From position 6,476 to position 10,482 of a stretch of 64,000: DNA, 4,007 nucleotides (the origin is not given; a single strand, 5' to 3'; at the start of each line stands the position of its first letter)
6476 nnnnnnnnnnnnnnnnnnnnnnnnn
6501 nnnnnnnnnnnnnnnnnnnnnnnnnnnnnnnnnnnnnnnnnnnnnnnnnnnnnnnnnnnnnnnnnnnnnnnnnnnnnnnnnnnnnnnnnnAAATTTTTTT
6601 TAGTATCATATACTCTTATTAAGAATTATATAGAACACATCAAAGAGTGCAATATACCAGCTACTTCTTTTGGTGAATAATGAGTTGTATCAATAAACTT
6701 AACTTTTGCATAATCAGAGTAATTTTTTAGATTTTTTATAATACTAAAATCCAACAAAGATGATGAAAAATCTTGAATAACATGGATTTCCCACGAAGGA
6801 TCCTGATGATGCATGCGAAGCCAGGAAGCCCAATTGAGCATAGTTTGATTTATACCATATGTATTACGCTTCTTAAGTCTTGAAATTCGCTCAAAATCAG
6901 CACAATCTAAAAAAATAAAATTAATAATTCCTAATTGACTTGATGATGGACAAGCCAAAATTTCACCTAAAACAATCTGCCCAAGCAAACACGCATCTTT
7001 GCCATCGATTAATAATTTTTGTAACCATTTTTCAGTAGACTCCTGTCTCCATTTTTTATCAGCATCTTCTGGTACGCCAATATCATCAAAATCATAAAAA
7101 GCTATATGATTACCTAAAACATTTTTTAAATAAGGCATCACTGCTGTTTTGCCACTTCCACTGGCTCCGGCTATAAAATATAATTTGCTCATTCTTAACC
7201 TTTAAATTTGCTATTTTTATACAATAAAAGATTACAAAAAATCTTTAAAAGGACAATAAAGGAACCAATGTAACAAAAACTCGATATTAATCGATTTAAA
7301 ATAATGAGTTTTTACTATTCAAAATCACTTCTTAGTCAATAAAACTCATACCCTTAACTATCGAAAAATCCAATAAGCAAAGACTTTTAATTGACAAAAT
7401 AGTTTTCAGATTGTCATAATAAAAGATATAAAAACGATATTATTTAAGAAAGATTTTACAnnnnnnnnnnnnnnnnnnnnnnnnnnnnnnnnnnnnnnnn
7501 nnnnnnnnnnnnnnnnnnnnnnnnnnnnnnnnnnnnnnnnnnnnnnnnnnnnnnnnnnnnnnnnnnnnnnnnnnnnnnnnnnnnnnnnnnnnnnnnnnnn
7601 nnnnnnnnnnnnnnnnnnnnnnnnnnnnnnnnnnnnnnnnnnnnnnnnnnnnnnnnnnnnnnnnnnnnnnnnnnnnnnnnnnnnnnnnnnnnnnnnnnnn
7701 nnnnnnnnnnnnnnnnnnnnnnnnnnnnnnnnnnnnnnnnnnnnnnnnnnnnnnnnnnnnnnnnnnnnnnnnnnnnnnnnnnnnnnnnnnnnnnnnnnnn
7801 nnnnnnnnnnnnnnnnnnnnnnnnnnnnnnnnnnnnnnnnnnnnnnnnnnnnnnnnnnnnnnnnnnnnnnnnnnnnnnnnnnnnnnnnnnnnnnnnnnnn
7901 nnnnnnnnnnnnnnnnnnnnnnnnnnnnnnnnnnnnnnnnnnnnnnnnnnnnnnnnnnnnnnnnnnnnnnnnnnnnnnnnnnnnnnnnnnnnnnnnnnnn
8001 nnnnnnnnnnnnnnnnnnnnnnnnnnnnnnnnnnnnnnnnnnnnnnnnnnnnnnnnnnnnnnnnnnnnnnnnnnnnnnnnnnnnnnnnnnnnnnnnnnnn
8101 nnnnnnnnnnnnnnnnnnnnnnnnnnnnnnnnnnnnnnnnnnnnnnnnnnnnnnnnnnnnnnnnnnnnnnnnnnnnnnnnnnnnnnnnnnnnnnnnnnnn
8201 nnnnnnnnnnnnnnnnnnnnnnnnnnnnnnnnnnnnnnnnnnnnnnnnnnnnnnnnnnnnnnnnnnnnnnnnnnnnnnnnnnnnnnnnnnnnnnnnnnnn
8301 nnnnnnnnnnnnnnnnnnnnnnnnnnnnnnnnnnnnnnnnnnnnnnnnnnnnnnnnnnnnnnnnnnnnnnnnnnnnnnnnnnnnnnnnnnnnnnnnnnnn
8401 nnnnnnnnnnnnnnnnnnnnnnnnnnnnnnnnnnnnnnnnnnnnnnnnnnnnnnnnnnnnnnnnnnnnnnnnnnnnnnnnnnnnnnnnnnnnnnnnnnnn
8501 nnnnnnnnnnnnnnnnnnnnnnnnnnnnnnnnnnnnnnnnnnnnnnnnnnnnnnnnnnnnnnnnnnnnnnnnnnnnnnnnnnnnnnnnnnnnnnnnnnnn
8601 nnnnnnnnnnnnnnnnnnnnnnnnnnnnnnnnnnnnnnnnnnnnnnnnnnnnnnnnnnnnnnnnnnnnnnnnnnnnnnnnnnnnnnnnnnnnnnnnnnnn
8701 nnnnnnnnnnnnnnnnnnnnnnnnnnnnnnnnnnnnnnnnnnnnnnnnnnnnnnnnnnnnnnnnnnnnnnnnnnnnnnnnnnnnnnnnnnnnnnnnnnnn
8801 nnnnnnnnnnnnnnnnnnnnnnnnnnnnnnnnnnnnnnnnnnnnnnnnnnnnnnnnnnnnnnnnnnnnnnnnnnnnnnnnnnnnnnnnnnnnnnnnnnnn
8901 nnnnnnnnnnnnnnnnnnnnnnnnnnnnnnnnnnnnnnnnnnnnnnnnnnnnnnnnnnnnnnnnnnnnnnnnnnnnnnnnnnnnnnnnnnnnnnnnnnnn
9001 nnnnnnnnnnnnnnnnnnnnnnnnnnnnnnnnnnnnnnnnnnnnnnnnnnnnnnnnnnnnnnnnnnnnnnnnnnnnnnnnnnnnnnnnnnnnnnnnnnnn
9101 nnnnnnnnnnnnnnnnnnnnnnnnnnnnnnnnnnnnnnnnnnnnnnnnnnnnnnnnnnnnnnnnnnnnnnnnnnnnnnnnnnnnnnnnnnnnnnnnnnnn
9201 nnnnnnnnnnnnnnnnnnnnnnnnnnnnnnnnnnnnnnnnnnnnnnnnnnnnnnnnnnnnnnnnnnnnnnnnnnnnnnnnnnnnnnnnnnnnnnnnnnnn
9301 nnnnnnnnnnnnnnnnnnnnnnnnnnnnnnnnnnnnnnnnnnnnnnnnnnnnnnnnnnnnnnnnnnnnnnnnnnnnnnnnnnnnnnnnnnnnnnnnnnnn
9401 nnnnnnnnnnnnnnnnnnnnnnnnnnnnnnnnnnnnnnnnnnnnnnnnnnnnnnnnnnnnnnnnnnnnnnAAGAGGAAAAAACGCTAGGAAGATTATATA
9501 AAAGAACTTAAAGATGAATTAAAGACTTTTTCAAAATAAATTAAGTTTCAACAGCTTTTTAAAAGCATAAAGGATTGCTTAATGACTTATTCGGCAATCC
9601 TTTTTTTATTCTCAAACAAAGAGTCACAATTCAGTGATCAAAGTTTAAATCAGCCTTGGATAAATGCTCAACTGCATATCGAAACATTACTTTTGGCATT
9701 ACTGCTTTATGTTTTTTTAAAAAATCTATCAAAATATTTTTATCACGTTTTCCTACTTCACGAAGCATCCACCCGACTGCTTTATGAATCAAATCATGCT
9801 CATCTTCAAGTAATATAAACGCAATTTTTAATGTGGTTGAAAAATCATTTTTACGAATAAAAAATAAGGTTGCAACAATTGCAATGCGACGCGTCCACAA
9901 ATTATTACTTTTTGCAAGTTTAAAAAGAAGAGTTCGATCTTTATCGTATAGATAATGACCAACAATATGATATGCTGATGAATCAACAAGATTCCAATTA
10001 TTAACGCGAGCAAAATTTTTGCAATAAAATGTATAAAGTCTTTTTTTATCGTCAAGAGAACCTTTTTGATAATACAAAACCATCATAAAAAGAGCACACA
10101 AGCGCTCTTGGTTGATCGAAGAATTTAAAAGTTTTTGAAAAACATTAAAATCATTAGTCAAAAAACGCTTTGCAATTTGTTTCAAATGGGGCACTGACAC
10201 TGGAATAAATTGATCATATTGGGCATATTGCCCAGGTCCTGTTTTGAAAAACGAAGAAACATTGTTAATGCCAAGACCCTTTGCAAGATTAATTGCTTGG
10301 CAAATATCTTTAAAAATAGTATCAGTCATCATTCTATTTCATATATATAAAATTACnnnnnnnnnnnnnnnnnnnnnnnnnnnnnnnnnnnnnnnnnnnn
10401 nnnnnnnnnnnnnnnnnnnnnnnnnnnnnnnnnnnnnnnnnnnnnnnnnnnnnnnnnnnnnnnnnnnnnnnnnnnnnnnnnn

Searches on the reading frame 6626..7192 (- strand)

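Call 49: search_protein_families(library=pfam, proteins=[window:6626-7192:-], max_evalue=0.001)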
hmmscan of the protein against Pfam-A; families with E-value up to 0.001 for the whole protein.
window:6626-7192:- (188 aa): 1 family
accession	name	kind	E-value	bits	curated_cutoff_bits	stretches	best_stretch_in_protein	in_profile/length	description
PF13238.12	AAA_18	-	5e-09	37.1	29.4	1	6-110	2-112/128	AAA domain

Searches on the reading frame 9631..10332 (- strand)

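Call 50: search_protein_families(library=pfam, proteins=[window:9631-10332:-], max_evalue=0.001)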
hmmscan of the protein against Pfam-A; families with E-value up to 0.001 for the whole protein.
window:9631-10332:- (233 aa): 1 family
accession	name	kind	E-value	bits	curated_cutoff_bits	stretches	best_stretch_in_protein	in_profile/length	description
PF08713.17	DNA_alkylation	-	4.5e-55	187.1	21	1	24-224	16-213/213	DNA alkylation repair enzyme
